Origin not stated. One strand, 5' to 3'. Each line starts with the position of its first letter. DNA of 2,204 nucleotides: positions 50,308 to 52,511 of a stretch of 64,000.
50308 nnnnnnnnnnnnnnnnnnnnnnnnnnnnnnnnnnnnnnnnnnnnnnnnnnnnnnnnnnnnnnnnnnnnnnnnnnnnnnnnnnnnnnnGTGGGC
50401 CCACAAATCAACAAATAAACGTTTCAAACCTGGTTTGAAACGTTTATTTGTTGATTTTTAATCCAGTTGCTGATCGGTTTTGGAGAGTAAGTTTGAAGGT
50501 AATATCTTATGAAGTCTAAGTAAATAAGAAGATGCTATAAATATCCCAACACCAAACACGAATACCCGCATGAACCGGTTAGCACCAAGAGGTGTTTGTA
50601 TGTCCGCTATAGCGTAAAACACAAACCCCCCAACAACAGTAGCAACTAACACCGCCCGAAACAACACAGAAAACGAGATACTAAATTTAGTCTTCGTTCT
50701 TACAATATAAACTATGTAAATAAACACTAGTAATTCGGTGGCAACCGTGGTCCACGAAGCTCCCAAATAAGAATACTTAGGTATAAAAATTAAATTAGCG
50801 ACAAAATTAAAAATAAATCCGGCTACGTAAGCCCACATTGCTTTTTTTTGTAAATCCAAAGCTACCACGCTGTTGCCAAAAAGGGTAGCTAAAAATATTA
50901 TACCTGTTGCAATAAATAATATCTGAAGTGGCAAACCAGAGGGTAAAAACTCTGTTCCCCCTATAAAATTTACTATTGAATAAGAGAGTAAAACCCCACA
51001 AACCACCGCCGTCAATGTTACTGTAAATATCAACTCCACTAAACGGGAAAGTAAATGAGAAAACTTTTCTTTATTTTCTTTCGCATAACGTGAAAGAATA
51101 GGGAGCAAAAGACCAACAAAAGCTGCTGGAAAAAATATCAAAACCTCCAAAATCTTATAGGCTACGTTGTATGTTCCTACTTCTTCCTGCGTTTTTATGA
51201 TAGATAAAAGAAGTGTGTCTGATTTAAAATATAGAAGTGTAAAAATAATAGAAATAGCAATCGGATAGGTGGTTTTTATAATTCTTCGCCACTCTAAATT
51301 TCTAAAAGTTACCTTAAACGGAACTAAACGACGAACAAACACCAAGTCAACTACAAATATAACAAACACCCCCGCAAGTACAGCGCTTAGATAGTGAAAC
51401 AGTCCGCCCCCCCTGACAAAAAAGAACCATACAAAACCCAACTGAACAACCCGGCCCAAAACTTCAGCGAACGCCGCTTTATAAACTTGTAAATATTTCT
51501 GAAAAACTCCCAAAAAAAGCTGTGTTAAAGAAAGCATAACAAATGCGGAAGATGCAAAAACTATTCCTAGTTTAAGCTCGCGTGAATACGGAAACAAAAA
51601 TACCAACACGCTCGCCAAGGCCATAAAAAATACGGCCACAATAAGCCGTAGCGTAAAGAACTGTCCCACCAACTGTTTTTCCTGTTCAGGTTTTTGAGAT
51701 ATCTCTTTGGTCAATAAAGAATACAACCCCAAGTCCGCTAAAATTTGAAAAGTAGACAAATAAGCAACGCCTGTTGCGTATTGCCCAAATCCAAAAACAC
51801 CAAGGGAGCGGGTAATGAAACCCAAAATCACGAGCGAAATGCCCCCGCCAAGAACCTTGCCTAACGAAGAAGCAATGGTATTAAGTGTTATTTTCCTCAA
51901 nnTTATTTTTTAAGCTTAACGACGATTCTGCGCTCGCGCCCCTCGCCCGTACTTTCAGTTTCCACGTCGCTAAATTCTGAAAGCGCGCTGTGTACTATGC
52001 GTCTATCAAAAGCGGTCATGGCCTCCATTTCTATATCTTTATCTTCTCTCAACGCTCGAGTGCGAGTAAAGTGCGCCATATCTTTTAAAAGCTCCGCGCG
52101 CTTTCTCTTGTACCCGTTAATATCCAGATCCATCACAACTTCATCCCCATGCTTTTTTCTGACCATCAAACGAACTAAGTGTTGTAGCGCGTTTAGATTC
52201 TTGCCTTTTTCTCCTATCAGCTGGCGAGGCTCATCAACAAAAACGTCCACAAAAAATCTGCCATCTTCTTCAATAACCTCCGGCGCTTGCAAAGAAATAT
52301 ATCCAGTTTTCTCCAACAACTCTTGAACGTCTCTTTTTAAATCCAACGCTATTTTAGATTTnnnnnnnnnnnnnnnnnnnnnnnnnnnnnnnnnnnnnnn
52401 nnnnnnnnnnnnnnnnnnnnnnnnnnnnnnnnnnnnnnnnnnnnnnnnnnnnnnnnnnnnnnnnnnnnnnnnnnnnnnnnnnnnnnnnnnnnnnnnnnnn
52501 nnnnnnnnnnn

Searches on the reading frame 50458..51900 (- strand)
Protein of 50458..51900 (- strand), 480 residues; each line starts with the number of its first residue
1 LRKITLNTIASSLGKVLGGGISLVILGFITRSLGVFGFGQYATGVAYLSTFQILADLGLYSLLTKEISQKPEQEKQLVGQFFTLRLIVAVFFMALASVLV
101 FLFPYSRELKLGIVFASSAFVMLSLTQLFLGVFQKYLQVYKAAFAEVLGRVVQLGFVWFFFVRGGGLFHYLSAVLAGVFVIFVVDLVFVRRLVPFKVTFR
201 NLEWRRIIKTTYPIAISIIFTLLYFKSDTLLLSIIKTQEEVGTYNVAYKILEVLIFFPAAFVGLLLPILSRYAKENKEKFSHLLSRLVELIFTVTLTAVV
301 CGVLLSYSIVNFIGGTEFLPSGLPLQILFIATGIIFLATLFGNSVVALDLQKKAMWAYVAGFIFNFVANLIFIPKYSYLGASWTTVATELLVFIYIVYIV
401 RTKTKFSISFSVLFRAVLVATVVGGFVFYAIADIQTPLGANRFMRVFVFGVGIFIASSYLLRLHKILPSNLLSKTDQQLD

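Call 38: search_protein_families(library=pfam, proteins=[window:50458-51900:-], max_evalue=0.001)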
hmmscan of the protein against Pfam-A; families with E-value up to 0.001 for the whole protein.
window:50458-51900:- (480 aa): 3 families
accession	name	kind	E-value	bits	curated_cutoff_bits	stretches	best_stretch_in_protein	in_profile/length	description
PF01943.22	Polysacc_synt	-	2e-26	93.5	28.2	1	7-272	4-273/274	Polysaccharide biosynthesis protein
PF13440.11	Polysacc_synt_3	-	4.3e-10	39.7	23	1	30-320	3-290/293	Polysaccharide biosynthesis protein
PF03023.19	MurJ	-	0.00044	19.4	27.4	1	63-442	41-444/451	Lipid II flippase MurJ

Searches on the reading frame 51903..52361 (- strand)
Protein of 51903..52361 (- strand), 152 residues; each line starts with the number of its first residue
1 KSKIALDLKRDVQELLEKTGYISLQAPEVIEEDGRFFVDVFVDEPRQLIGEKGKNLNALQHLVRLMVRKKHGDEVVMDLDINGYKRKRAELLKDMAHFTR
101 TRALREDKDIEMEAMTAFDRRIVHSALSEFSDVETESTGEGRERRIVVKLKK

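Call 38: search_protein_families(library=pfam, proteins=[window:51903-52361:-], max_evalue=0.001)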
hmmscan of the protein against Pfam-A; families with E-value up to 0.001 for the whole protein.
window:51903-52361:- (152 aa): 2 families
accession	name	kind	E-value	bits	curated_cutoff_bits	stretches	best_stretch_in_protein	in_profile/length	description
PF01424.28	R3H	-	3.9e-14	52.9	26.8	1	91-149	2-59/60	R3H domain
PF13083.13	KH_KhpA-B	-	1e-06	29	32.1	1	33-76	28-70/73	KhpA/KhpB, KH domain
